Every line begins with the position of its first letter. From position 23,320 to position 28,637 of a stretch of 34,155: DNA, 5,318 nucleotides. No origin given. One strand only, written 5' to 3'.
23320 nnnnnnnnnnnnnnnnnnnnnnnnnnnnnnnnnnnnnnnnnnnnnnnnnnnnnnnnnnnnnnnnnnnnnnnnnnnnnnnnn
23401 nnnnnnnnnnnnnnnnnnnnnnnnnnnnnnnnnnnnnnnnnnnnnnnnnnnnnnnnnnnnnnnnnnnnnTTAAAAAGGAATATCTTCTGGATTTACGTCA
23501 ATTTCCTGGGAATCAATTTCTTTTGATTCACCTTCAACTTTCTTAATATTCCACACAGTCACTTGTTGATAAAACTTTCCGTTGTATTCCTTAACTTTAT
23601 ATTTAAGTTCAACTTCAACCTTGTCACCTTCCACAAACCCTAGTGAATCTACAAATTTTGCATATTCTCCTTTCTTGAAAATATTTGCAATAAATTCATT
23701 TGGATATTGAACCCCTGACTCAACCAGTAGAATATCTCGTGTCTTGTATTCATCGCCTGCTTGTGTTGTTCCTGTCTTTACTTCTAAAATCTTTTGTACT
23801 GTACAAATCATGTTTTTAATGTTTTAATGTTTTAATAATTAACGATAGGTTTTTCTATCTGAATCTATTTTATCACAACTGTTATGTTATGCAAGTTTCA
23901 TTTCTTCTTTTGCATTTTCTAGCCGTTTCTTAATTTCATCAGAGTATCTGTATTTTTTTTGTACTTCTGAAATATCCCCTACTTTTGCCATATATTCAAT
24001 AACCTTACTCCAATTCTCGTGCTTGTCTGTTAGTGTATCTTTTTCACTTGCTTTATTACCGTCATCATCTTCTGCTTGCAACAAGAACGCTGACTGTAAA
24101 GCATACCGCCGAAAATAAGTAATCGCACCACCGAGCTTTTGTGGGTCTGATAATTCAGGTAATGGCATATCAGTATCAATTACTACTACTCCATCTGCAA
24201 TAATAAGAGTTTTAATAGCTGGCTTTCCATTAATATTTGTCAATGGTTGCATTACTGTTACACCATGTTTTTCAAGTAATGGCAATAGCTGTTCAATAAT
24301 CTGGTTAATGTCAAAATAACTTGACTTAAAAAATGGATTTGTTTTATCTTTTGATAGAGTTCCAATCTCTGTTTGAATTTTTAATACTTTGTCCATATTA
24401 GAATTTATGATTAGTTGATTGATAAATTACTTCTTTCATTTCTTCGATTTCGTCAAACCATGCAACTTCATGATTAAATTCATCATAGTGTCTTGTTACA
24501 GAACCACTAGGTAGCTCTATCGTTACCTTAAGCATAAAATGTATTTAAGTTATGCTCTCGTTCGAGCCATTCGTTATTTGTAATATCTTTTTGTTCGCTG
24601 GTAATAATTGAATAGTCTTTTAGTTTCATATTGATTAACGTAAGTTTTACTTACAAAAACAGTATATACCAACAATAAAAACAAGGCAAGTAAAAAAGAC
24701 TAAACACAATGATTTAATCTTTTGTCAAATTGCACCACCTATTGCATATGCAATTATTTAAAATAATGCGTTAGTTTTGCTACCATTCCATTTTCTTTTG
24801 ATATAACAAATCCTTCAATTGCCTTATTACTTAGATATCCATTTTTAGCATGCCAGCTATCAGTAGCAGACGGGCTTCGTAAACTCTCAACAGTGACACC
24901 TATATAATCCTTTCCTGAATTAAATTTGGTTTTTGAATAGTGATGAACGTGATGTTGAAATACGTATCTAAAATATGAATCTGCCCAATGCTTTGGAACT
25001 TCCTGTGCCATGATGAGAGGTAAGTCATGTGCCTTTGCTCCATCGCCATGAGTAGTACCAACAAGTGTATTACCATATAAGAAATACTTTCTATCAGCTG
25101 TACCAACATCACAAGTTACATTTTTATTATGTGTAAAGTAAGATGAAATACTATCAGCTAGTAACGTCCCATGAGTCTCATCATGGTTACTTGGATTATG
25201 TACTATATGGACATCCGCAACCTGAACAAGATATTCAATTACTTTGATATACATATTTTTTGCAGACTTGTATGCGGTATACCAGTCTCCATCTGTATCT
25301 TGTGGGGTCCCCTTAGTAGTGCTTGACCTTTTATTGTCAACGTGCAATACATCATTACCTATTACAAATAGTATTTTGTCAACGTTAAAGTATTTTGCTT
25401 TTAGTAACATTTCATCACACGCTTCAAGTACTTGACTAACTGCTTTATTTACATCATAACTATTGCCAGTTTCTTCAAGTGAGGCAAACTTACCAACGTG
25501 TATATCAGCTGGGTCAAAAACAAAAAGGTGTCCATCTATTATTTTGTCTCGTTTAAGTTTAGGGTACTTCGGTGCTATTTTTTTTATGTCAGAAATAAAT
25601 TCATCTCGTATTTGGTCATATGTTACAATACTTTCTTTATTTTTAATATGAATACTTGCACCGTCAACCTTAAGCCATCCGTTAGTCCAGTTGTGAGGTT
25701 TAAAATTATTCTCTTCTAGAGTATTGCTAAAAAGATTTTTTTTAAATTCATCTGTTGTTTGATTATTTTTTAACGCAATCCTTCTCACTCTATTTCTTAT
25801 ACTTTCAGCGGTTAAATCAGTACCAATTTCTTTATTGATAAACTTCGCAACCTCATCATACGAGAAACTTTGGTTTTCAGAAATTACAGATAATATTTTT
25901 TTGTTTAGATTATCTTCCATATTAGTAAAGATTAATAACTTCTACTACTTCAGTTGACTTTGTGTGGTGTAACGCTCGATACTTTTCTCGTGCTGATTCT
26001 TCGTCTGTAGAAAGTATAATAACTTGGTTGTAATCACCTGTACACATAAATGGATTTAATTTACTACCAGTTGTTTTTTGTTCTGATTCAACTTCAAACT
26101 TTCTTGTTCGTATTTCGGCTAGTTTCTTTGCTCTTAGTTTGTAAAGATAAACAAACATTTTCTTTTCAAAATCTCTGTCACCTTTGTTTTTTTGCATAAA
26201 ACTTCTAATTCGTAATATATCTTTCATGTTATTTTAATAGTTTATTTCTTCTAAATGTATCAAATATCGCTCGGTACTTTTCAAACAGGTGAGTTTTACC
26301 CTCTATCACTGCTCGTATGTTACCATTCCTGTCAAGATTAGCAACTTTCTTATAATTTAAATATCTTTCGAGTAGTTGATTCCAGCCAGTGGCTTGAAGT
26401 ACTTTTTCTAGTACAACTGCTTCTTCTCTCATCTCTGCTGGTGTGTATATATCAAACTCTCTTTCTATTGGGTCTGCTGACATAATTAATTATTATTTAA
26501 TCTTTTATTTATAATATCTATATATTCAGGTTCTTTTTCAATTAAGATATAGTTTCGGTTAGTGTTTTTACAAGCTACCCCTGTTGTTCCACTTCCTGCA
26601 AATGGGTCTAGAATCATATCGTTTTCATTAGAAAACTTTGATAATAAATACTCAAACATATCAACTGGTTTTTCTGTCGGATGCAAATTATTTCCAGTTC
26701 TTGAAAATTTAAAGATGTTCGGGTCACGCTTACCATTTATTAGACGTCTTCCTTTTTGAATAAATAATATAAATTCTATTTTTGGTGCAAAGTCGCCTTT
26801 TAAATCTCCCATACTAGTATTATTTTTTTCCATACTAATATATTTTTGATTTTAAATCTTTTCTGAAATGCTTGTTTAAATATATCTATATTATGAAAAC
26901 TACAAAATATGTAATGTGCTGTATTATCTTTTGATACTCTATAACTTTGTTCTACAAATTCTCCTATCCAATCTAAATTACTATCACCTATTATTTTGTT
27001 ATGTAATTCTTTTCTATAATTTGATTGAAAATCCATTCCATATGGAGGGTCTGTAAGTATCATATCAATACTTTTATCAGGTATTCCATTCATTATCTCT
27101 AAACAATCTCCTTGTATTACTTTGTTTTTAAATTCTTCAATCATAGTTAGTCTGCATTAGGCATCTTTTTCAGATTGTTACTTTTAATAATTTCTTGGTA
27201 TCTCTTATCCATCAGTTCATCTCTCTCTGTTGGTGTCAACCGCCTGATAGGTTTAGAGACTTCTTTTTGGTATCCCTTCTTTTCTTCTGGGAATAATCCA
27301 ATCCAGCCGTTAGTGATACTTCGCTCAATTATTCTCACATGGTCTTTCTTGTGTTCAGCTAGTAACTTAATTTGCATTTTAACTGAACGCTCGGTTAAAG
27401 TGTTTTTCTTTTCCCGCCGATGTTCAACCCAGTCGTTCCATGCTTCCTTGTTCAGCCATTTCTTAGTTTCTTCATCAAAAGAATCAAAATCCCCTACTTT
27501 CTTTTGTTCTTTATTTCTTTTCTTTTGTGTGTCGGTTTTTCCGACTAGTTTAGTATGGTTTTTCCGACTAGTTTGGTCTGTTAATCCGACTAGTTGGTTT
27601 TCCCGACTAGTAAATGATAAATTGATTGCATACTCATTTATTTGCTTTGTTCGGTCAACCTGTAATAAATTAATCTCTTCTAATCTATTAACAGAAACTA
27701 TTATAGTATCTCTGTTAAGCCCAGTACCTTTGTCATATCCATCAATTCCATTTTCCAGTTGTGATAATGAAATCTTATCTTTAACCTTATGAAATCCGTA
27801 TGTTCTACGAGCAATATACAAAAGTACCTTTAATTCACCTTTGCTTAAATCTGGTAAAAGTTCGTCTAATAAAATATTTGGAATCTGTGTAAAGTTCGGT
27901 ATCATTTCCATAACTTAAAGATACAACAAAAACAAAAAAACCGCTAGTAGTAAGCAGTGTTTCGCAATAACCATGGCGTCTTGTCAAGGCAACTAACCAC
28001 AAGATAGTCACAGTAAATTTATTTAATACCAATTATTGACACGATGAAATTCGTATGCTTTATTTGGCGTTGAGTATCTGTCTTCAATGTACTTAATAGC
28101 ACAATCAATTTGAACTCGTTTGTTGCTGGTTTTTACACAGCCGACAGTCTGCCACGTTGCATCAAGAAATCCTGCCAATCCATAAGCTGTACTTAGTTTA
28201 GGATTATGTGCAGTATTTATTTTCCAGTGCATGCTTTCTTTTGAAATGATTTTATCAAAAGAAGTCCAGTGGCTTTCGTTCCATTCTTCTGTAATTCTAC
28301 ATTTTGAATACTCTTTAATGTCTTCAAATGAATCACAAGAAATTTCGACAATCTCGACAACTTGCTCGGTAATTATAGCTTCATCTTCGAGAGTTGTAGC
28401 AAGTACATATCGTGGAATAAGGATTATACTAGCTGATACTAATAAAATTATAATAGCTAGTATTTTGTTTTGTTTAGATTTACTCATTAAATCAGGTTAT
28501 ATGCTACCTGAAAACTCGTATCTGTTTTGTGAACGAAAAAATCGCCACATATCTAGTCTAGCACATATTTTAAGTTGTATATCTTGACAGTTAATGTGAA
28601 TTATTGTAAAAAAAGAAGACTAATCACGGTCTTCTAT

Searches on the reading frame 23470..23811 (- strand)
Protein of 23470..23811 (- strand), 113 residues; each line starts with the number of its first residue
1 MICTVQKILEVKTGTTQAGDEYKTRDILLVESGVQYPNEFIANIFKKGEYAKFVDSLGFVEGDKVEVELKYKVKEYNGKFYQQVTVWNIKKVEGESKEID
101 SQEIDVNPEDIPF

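Call 11: search_protein_families(library=phrogs, proteins=[window:23470-23811:-], max_evalue=0.001)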
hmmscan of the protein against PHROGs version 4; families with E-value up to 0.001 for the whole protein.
window:23470-23811:- (113 aa): 2 families
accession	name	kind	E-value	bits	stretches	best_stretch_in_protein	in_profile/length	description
phrog_4932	-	DNA, RNA and nucleotide metabolism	2e-09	38.6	1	5-110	7-114/117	single strand DNA binding protein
phrog_378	-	DNA, RNA and nucleotide metabolism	1.2e-05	26.7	1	48-113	93-163/163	single strand DNA binding protein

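Call 19: find_encoding_contigs(protein=window:23470-23811:-, flank=10000, max_places=10)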
Protein window:23470-23811:- (113 aa): no gene with exactly this product is on record in the collection.

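Call 24: find_homologous_proteins(query=window:23470-23811:-)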
Query window:23470-23811:- (113 aa): 2 proteins with E <= 0.001 among 7 candidates.
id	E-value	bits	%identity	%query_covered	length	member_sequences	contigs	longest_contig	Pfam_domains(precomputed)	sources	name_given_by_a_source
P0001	4.0e-57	209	88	100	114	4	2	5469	PF11325.15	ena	-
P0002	1.8e-40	155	68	100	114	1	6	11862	PF11325.15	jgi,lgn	-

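Call 25: find_encoding_contigs(protein=P0001, flank=10000, max_places=10)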
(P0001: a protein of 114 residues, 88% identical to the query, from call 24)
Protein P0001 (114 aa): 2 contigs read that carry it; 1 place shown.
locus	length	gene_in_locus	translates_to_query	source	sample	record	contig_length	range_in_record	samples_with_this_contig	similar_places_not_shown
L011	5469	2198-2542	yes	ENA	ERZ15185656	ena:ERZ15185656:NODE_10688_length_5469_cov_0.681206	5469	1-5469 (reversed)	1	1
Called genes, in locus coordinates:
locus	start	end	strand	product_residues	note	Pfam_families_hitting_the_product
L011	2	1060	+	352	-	?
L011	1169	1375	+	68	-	-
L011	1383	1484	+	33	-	-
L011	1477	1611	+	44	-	-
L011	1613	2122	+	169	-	PF04404:ERF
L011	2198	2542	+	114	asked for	PF11325:DUF3127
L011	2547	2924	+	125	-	-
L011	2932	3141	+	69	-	-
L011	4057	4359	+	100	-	-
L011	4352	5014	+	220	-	-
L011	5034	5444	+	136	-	PF05766:NinG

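Call 26: find_encoding_contigs(protein=P0002, flank=10000, max_places=10)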
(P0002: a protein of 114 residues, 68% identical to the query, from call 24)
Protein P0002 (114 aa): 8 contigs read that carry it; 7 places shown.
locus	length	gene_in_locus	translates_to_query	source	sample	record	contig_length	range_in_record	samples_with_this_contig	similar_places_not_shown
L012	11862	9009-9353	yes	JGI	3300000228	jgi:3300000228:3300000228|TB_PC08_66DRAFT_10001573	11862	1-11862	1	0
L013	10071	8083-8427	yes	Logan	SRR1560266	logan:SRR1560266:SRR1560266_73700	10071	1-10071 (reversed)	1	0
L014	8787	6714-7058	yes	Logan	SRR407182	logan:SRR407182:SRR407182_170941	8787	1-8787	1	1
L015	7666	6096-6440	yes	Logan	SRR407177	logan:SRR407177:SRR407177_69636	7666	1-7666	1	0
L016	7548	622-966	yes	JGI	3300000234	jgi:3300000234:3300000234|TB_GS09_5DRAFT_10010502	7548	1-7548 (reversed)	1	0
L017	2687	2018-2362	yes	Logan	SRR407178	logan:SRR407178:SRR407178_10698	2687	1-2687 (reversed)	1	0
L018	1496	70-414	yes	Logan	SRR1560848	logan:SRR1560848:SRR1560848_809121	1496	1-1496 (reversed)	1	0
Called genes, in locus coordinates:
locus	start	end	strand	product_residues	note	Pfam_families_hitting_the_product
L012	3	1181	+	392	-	?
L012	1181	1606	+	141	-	PF05105:Phage_holin_4_1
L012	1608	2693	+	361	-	-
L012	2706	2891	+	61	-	-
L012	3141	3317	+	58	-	-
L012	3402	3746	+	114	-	-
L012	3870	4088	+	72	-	-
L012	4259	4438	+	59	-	-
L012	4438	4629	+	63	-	-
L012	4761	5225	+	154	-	-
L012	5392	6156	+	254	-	PF04492:Phage_rep_O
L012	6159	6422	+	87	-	-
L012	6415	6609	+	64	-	-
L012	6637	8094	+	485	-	-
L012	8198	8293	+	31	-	-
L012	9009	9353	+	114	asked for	PF11325:DUF3127 (weak)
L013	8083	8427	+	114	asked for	PF11325:DUF3127 (weak)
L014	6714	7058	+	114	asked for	PF11325:DUF3127 (weak)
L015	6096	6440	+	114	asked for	PF11325:DUF3127 (weak)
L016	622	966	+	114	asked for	PF11325:DUF3127 (weak)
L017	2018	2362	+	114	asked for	PF11325:DUF3127 (weak)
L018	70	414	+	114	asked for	PF11325:DUF3127 (weak)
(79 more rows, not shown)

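Call 64: search_protein_families(library=pfam, proteins=[window:23470-23811:-], max_evalue=0.01)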
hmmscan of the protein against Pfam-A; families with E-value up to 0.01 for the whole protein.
window:23470-23811:- (113 aa): 2 families
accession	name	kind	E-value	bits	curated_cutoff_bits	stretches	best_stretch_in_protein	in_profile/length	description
PF11325.14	DUF3127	-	7.3e-12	45.8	27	1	4-89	5-84/85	Domain of unknown function (DUF3127)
PF16774.11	Dit_N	-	0.0096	16.7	25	1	47-99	68-118/129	Distal tail protein, N-terminal domain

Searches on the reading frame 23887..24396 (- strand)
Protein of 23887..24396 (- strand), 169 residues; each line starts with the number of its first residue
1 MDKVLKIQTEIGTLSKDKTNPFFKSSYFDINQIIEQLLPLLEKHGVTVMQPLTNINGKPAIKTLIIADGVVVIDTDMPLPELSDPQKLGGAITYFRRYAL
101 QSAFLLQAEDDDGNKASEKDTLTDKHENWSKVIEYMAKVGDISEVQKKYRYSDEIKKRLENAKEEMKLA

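Call 11: search_protein_families(library=phrogs, proteins=[window:23887-24396:-], max_evalue=0.001)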
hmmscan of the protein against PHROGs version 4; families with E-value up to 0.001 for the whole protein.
window:23887-24396:- (169 aa): 4 families
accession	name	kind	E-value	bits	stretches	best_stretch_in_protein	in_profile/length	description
phrog_2324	-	DNA, RNA and nucleotide metabolism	3.2e-35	122.5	1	2-157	13-178/193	Erf-like ssDNA annealing protein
phrog_155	-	DNA, RNA and nucleotide metabolism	2.6e-31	110.4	1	3-161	71-226/308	Erf-like ssDNA annealing protein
phrog_34817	-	unknown function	4.1e-11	43.7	1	13-122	33-143/291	-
phrog_10003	-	other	2.7e-07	31.3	1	27-138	72-195/297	recombinase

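Call 13: find_related_loci(query=window:23887-24396:-, collection=viral_contigs, flank=8000)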
Query window:23887-24396:- (169 aa) in viral_contigs; peptide patterns used: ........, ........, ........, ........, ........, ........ (x = any residue, [..] = any of these).
45 stretches matched a pattern; 10 encode a relative of the query (tblastn E <= 1e-3); 10 distinct loci.
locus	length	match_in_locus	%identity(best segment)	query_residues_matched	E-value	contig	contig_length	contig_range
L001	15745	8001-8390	66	1-121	4e-55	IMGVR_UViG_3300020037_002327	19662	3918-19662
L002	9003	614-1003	66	1-121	4e-55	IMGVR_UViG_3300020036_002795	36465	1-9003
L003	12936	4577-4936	64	1-119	6e-48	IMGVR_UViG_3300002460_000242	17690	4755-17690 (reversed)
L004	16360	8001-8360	61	1-119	8e-46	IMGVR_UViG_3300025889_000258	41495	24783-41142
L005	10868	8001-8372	60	3-125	1e-42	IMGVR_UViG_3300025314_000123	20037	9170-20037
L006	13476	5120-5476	63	1-119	6e-43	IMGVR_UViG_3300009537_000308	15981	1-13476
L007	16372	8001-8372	60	3-125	1e-42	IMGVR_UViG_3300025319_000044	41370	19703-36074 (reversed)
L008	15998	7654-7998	37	4-117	4e-18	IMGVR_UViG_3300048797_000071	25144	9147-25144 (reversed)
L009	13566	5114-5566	31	7-167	2e-14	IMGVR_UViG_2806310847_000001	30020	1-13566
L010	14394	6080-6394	43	16-117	2e-19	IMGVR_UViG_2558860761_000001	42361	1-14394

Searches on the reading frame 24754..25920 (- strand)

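Call 11: search_protein_families(library=phrogs, proteins=[window:24754-25920:-], max_evalue=0.001)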
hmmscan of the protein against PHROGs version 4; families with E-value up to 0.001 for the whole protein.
window:24754-25920:- (388 aa): 5 families
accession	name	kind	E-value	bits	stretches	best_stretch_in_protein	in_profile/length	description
phrog_704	-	DNA, RNA and nucleotide metabolism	1.8e-65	222.6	1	15-387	16-386/390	DNA repair exonuclease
phrog_284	-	DNA, RNA and nucleotide metabolism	1.5e-17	64.6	1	19-377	20-383/398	exonuclease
phrog_20762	-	unknown function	4.6e-11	44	1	269-385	2-113/117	-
phrog_20703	-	unknown function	2.2e-05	25.4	1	88-199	125-229/258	-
phrog_21891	-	unknown function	0.00021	22.9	1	251-377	4-123/130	-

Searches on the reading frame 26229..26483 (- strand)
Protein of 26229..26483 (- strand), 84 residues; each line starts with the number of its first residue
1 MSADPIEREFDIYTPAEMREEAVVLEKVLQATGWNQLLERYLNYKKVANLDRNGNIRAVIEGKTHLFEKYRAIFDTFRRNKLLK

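Call 64: search_protein_families(library=pfam, proteins=[window:26229-26483:-], max_evalue=0.01)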
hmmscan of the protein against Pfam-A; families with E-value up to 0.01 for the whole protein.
window:26229-26483:- (84 aa): 0 families

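Call 77: search_protein_families(library=phrogs, proteins=[window:26229-26483:-], max_evalue=0.01)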
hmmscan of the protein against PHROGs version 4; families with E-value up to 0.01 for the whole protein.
window:26229-26483:- (84 aa): 1 family
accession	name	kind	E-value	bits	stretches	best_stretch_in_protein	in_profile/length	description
phrog_26723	-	unknown function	0.0053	18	1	38-77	5-44/91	-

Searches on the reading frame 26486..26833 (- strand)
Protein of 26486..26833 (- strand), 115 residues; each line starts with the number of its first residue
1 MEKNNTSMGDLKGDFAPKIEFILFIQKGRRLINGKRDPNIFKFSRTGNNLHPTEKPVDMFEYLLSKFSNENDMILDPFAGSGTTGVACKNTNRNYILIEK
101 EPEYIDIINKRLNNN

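Call 64: search_protein_families(library=pfam, proteins=[window:26486-26833:-], max_evalue=0.01)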
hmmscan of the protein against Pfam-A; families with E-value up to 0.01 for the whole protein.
window:26486-26833:- (115 aa): 3 families
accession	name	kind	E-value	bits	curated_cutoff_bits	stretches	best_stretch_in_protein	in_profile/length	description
PF01555.25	N6_N4_Mtase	-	8e-26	91.8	26.7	1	44-110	155-221/221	DNA methylase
PF03602.21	Cons_hypoth95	-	0.0026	17.9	24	1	47-113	18-85/182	Conserved hypothetical protein 95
PF02475.24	TRM5-TYW2_MTfase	-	0.0034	17.8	28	1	65-111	31-79/164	TRM5/TYW2 methyltransferase domain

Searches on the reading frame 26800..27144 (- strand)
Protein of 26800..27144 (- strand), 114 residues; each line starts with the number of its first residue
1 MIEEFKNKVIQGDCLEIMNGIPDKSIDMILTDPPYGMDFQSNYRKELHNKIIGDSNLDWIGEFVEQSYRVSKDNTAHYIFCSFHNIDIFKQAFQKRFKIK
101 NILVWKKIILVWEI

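Call 64: search_protein_families(library=pfam, proteins=[window:26800-27144:-], max_evalue=0.01)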
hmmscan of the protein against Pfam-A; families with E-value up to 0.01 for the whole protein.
window:26800-27144:- (114 aa): 1 family
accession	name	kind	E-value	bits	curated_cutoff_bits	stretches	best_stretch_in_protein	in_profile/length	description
PF01555.25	N6_N4_Mtase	-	1.8e-10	41.6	26.7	1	26-107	1-82/221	DNA methylase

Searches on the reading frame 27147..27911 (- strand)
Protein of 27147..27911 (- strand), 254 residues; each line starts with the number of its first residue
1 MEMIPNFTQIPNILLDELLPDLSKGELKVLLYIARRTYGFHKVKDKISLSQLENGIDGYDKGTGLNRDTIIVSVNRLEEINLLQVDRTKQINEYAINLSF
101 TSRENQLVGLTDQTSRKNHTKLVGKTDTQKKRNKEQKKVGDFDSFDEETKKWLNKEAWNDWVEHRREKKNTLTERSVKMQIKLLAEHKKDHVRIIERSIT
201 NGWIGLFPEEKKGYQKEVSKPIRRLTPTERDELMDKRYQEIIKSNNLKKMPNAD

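Call 64: search_protein_families(library=pfam, proteins=[window:27147-27911:-], max_evalue=0.01)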
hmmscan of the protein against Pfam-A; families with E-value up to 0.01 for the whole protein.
window:27147-27911:- (254 aa): 1 family
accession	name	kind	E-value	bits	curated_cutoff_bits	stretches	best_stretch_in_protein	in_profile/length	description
PF04492.19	Phage_rep_O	-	1e-09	39.2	28.7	1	7-91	9-86/95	Bacteriophage replication protein O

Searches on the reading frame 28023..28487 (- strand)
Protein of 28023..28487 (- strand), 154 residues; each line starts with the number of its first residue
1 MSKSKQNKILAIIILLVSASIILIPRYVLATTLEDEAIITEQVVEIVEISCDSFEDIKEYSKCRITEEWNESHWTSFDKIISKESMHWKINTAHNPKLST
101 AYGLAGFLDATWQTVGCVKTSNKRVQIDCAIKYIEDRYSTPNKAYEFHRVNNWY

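Call 64: search_protein_families(library=pfam, proteins=[window:28023-28487:-], max_evalue=0.01)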
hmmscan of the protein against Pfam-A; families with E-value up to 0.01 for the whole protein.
window:28023-28487:- (154 aa): 0 families

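Call 77: search_protein_families(library=phrogs, proteins=[window:28023-28487:-], max_evalue=0.01)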
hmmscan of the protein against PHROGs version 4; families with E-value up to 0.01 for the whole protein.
window:28023-28487:- (154 aa): 8 families
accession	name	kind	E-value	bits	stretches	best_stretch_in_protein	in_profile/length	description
phrog_15428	-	unknown function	3.4e-18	67.2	1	57-154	71-168/168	-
phrog_13339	-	tail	4.4e-13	48.3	1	74-154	1952-2029/2156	tail length tape measure protein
phrog_991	-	tail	2.8e-11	42.7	1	68-152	1299-1382/1966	tail length tape measure protein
phrog_12661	-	other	2.8e-10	41.3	1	55-154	89-182/182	transglycosylase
phrog_4197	-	tail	7.9e-05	21.5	1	97-154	1490-1551/1783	tail length tape measure protein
phrog_11561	-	unknown function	0.00027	20.4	1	83-136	346-402/853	-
phrog_35836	-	other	0.00068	21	1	38-154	19-127/127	transglycosylase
phrog_19084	-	unknown function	0.0025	18.1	1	12-74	66-127/307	-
